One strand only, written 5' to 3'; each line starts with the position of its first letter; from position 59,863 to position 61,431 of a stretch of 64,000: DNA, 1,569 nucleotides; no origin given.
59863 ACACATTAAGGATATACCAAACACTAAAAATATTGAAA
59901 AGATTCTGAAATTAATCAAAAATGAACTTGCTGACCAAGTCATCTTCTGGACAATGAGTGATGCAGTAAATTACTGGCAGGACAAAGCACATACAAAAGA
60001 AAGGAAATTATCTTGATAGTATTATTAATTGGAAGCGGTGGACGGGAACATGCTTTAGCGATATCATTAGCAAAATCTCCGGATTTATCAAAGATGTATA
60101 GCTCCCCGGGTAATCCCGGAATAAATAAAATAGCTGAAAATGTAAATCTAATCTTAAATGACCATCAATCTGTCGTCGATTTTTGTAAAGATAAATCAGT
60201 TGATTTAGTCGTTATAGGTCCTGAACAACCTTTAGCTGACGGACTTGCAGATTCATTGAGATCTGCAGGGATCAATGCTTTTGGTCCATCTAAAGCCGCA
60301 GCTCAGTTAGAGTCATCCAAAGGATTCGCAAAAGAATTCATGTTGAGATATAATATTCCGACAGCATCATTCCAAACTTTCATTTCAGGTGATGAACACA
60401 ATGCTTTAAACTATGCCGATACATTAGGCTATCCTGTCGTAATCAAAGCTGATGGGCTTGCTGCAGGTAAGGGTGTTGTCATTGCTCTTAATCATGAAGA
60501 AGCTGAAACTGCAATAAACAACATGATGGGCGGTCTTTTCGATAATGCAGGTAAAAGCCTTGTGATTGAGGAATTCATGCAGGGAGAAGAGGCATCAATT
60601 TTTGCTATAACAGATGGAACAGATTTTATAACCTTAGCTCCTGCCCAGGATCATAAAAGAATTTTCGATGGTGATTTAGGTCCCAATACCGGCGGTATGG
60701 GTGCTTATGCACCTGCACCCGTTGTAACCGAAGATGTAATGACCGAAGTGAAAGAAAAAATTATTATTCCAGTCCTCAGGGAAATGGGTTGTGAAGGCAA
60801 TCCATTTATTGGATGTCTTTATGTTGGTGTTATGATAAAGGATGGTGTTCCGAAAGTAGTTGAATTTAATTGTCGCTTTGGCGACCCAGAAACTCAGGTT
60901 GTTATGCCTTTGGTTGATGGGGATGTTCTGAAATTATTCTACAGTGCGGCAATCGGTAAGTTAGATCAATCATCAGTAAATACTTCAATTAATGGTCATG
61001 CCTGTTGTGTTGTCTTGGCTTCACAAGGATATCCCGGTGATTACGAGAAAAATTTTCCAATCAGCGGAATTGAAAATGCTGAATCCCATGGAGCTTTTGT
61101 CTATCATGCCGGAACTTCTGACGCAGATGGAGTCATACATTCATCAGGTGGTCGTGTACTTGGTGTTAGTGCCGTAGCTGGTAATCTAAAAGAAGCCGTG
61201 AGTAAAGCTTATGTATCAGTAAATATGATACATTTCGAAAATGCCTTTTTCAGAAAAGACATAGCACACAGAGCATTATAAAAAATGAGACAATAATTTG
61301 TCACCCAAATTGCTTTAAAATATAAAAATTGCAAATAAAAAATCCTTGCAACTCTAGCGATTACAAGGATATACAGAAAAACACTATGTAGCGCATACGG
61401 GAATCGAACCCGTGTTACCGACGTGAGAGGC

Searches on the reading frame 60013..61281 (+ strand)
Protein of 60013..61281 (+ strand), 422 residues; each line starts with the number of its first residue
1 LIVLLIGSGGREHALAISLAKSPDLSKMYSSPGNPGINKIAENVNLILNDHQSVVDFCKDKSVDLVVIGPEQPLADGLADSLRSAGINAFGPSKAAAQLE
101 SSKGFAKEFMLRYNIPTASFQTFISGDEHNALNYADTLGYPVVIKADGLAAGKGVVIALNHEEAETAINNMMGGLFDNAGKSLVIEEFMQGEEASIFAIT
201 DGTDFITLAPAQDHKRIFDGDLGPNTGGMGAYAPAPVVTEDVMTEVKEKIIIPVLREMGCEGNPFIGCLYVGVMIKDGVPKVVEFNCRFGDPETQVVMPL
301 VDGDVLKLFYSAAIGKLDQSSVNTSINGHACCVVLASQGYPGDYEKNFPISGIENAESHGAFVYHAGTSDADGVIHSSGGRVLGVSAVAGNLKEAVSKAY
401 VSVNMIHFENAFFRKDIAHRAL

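Call 67: search_protein_families(library=pfam, proteins=[window:60013-61281:+], max_evalue=0.0001)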
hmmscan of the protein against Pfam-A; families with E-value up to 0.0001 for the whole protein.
window:60013-61281:+ (422 aa): 6 families
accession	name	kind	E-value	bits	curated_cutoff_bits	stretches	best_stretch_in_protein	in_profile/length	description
PF01071.24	GARS_A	-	4.8e-72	242.3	27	1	101-294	1-194/194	Phosphoribosylglycinamide synthetase, ATP-grasp (A) domain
PF02844.21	GARS_N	-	2e-36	125.2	29.5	1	1-100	1-100/100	Phosphoribosylglycinamide synthetase, N domain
PF02843.22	GARS_C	-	5.4e-30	104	34.8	1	330-420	1-92/92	Phosphoribosylglycinamide synthetase, C domain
PF02786.22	CPSase_L_D2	-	7.1e-08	32.7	19.8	1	105-263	4-157/211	Carbamoyl-phosphate synthase L chain, ATP binding domain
PF02655.19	ATP-grasp_3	-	1.8e-06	28.6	23.2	1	138-290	30-158/160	ATP-grasp domain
PF02222.28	ATP-grasp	-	3.5e-05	24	27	1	112-200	5-88/179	ATP-grasp domain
